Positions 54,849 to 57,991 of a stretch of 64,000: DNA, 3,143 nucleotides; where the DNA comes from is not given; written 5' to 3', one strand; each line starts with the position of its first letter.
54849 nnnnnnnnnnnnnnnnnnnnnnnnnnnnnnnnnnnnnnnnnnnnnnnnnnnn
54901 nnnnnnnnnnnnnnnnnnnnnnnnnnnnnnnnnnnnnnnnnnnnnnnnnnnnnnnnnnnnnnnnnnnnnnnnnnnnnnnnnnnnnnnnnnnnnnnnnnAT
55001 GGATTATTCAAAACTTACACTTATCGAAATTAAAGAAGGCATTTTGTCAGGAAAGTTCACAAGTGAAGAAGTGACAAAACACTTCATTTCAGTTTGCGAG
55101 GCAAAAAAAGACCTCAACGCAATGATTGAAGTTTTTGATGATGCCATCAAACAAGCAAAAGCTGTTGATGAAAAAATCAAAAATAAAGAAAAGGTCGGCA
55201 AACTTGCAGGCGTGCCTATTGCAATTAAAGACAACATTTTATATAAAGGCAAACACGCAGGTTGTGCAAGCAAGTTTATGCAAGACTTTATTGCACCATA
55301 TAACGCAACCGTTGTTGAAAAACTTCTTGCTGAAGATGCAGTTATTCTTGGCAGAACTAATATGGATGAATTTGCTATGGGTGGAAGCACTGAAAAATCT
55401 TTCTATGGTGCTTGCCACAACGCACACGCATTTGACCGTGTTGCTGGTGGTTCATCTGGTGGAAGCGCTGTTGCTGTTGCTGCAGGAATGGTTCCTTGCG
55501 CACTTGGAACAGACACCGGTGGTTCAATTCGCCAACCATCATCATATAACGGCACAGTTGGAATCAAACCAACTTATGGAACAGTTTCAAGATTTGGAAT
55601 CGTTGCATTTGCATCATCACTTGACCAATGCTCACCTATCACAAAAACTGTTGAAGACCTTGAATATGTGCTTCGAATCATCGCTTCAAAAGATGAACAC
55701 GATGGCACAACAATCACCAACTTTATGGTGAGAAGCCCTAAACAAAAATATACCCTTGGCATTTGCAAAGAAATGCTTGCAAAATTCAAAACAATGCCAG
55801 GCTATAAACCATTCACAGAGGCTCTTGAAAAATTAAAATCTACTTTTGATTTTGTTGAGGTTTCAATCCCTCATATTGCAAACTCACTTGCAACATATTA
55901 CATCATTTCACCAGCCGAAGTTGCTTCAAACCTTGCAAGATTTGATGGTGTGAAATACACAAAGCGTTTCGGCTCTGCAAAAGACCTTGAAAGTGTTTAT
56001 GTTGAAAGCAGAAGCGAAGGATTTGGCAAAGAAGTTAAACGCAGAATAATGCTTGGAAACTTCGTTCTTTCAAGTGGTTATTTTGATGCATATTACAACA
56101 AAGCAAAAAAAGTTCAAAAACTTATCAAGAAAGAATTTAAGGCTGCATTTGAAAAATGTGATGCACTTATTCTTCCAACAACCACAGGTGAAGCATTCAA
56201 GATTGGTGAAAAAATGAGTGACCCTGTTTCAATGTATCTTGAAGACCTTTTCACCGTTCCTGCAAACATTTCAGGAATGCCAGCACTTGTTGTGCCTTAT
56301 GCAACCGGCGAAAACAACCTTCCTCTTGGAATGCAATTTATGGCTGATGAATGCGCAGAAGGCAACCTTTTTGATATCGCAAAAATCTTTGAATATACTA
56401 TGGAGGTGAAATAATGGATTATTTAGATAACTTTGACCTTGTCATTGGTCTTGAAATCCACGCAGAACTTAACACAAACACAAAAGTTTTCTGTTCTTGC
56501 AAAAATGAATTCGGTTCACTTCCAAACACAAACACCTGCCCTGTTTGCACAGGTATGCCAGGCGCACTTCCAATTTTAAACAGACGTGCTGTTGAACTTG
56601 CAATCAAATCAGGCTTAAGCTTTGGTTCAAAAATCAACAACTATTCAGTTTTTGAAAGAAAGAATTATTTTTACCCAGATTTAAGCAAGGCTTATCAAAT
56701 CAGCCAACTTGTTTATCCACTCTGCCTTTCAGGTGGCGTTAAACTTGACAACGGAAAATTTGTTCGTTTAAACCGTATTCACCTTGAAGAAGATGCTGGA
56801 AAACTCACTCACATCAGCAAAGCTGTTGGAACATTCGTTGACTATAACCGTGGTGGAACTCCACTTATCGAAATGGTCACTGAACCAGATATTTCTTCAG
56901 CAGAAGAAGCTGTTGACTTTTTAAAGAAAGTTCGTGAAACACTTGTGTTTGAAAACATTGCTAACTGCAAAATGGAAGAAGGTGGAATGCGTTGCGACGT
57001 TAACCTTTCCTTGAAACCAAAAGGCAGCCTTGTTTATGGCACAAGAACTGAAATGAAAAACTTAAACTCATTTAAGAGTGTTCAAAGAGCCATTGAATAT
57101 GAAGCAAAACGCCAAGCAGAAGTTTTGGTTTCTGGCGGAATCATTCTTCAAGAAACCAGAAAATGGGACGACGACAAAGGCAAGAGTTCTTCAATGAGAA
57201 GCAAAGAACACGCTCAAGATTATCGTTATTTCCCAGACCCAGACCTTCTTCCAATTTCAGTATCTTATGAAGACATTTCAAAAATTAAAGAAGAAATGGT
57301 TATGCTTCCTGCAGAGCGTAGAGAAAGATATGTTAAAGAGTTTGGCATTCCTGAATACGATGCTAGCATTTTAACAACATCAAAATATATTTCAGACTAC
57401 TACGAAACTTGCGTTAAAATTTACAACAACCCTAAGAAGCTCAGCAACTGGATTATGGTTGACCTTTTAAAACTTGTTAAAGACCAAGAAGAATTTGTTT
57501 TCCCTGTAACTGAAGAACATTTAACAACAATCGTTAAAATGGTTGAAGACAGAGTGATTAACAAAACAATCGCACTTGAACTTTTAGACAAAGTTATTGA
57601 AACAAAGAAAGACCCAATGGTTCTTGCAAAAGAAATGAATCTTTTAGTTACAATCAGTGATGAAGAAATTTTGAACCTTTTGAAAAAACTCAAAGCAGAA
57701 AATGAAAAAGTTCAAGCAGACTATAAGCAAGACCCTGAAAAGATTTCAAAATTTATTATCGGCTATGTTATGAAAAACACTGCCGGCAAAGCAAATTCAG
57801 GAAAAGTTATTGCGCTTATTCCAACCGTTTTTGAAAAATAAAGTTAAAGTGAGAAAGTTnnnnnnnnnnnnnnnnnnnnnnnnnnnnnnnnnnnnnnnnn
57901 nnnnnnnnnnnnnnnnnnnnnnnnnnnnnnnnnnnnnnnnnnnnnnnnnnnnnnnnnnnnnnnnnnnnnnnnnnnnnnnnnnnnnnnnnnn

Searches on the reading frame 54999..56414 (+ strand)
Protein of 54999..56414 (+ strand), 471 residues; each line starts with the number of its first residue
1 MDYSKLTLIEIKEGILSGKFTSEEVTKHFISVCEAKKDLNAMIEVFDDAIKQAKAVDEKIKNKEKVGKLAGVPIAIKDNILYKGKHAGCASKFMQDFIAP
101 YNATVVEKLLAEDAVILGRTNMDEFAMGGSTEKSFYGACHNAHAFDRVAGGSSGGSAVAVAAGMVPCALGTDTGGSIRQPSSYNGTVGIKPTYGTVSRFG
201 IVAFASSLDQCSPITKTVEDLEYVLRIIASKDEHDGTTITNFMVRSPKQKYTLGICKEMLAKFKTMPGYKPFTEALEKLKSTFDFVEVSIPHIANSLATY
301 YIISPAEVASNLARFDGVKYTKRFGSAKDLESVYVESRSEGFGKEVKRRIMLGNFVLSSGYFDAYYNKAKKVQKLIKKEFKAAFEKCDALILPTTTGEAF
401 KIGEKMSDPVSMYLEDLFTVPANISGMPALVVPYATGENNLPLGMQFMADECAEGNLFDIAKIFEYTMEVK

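Call 89: search_protein_families(library=pfam, proteins=[window:54999-56414:+], max_evalue=0.00001)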
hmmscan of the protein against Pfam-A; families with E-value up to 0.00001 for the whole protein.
window:54999-56414:+ (471 aa): 1 family
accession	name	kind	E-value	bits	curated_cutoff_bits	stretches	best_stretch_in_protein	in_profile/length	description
PF01425.27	Amidase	-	8.3e-130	434.2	27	1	24-457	1-444/445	Amidase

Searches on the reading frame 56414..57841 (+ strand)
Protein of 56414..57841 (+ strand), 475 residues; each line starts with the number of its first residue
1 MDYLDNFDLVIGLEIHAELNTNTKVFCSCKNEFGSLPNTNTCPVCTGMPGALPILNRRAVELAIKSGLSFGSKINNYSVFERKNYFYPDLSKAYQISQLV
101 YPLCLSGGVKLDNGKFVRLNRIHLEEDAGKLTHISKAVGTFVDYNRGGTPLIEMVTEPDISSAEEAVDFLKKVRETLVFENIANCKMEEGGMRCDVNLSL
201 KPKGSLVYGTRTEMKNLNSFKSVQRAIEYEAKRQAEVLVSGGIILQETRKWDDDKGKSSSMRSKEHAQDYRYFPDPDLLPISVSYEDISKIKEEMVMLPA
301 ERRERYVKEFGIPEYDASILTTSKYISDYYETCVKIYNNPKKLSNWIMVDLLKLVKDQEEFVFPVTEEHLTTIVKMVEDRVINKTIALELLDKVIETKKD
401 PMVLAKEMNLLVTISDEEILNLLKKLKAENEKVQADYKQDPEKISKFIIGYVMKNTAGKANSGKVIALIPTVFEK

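Call 89: search_protein_families(library=pfam, proteins=[window:56414-57841:+], max_evalue=0.00001)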
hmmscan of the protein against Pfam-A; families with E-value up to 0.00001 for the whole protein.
window:56414-57841:+ (475 aa): 2 families
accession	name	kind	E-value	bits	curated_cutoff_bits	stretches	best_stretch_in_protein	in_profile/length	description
PF02934.20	GatB_N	-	2.1e-112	375.3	23.4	1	9-286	1-274/277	GatB/GatE catalytic domain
PF02637.23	GatB_Yqey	-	3.6e-30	105.2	27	1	328-469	1-144/148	GatB domain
